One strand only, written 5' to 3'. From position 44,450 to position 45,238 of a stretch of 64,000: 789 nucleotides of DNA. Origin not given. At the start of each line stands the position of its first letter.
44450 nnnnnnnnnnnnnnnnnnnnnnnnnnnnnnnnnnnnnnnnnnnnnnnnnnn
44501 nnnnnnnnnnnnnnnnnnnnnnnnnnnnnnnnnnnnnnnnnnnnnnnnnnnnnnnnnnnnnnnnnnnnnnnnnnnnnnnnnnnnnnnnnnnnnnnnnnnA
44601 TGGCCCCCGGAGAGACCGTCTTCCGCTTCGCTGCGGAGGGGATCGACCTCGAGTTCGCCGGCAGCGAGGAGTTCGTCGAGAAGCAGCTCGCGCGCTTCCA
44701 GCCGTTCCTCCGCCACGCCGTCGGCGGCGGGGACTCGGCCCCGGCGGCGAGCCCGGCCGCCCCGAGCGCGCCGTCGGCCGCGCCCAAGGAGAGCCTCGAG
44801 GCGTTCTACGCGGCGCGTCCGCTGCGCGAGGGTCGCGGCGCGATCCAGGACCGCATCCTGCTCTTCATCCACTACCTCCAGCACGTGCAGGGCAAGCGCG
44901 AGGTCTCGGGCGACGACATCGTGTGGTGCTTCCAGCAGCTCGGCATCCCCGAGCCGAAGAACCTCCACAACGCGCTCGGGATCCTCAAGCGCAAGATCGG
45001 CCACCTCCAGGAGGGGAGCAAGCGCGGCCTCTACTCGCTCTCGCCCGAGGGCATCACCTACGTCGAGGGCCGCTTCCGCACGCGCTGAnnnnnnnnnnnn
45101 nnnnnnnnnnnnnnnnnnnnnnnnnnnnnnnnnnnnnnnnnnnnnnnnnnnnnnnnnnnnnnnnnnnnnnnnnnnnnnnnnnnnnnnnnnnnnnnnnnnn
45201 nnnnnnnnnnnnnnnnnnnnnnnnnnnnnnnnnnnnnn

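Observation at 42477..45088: JAMM/MPN peptidase + 460-aa protein ending in an HPr-like domain (His15 kept, Ser46 lost) + strongly promoted small ORF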

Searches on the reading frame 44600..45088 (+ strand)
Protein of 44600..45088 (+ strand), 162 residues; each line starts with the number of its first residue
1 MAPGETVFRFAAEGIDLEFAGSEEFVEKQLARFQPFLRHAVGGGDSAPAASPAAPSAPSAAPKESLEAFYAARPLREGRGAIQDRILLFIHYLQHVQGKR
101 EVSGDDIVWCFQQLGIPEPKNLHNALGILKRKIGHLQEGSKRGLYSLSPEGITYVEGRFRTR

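Call 3: search_protein_families(library=pfam, proteins=[window:44600-45088:+], max_evalue=1)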
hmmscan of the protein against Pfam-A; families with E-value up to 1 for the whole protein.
window:44600-45088:+ (162 aa): 0 families

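Call 4: search_protein_families(library=ncbifam, proteins=[window:44600-45088:+], max_evalue=1)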
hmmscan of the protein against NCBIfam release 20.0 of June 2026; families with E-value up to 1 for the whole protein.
window:44600-45088:+ (162 aa): 0 families

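Call 9: find_homologous_proteins(query=window:44600-45088:+)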
Query window:44600-45088:+ (162 aa): 247 proteins with E <= 0.001 among 710 candidates; the best 120 are listed.
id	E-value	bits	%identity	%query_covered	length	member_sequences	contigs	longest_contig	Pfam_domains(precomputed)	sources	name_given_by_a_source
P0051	1.7e-102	358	100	100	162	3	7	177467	-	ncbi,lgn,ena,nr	ncbi:MAG: hypothetical protein IT460_05355 [Planctomycetes bacterium]|nr:hypothetical protein [Planc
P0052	1.2e-88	313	90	99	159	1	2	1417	-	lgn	-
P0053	4.0e-81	289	84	100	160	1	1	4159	-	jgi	jgi:hypothetical protein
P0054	2.4e-79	283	81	100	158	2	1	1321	-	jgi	jgi:hypothetical protein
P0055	6.6e-79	281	81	100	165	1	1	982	-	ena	-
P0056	2.1e-78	280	81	99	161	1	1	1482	-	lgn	-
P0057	4.8e-77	275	80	99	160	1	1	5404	-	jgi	jgi:hypothetical protein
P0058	6.6e-77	275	80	100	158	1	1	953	-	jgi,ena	-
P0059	3.6e-76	273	80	100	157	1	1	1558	-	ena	-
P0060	4.9e-76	272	79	100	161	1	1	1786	-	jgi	jgi:hypothetical protein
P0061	1.0e-75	271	76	98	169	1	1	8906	-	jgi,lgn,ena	-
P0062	1.1e-75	271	79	98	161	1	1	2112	-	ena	-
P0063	1.1e-75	271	76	98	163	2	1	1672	-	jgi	jgi:hypothetical protein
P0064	2.5e-75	270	80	98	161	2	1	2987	-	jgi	jgi:hypothetical protein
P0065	2.6e-75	270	78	100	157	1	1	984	-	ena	-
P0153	2.7e-63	231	68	96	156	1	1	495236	-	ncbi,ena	-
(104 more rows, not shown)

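Call 28: predict_structure(alignment_id=A3)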
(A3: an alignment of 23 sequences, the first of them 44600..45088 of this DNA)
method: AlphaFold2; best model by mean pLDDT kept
length: 162 residues; sequences in the alignment: 23
mean_pLDDT: 77.8   pTM: 0.58
mean pLDDT of the five models: 77.8, 77.2, 76.8, 76.1, 71.8
residues with pLDDT >= 90: 70; 70-90: 33; 50-70: 40; < 50: 19
segments of 3 or more residues with pLDDT < 50: 1-3, 53-61
pLDDT, mean of each block of 10 residues (from residue 1): 54 58 69 67 49 44 78 84 94 92 95 91 95 94 94 91 64
secondary structure, 60 per line:
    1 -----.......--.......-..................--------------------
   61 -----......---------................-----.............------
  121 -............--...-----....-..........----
elements in order: E6-12 E15-21 H23-40 H66-71 H81-96 H104-114 H122-133 E136-138 E144-147 H149-158

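Call 39: search_protein_families(library=padloc, proteins=[window:44600-45088:+], max_evalue=0.1)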
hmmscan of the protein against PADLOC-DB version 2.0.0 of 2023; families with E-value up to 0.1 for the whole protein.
window:44600-45088:+ (162 aa): 0 families

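Call 60: find_related_loci(query=A3, collection=metagenome_contigs, flank=6000)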
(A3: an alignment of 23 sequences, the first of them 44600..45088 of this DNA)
Query A3 (162 aa) in metagenome_contigs; peptide patterns used: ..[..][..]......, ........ (x = any residue, [..] = any of these).
164 stretches matched a pattern; 21 encode a relative of the query (tblastn E <= 1e-3); 21 distinct loci.
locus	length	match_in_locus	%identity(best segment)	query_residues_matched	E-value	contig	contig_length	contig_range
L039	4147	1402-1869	77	5-162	6e-77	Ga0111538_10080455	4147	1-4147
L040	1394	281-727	78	3-156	9e-81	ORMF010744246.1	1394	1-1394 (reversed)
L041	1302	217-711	76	1-162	5e-80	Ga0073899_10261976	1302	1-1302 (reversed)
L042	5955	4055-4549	72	1-162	8e-75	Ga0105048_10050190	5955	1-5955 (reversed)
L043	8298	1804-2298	72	1-162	7e-75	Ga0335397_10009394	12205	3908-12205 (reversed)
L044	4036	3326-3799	76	5-156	6e-74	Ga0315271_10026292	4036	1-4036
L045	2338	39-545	72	5-162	3e-73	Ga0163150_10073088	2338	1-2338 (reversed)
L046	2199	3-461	74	9-159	6e-72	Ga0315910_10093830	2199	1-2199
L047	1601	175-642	74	5-162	6e-73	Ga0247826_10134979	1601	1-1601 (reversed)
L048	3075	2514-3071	63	6-160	1e-69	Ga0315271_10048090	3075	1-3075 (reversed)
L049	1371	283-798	66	5-162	1e-72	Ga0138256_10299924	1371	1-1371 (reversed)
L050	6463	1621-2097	68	7-159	4e-67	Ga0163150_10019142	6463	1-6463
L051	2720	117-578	65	5-160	7e-65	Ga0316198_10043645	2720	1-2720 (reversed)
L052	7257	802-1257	61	5-159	3e-59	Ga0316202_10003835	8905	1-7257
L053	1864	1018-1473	61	5-160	3e-60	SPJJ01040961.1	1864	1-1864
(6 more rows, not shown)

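Call 73: find_encoding_contigs(protein=P0153, flank=10000, max_places=1)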
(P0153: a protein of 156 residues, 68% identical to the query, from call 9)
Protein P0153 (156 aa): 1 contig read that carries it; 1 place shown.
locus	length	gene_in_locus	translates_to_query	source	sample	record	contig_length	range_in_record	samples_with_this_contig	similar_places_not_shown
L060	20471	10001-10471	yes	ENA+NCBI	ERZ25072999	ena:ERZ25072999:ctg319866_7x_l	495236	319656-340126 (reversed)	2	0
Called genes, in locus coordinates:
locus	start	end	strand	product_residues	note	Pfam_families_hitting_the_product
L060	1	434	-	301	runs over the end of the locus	PF01040:UbiA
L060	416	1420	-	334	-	PF03781:FGE-sulfatase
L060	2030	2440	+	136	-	PF09969:DUF2203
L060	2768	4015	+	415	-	PF02771:Acyl-CoA_dh_N, PF02770:Acyl-CoA_dh_M, PF00441:Acyl-CoA_dh_1, PF08028:Acyl-CoA_dh_2, PF22924:ACOX_C_alpha1 (weak)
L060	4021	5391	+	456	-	PF00160:Pro_isomerase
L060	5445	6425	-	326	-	PF02195:ParB_N, PF17762:HTH_ParB, PF23552:ParB_C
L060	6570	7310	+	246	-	-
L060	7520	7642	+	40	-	-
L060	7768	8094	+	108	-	-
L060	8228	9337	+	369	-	-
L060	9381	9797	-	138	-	-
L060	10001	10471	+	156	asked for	-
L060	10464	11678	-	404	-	PF04055:Radical_SAM, PF06969:HemN_C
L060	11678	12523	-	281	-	PF00140:Sigma70_r1_2, PF04542:Sigma70_r2, PF04539:Sigma70_r3 (faint), PF04545:Sigma70_r4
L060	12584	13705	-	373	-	PF13439:Glyco_transf_4, PF13477:Glyco_trans_4_2, PF13579:Glyco_trans_4_4, PF20706:GT4-conflict, PF00534:Glycos_transf_1, PF13692:Glyco_trans_1_4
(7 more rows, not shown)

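Call 75: search_protein_families(library=phrogs, proteins=[window:44600-45088:+], max_evalue=0.01)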
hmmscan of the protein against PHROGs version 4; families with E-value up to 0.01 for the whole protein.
window:44600-45088:+ (162 aa): 0 families
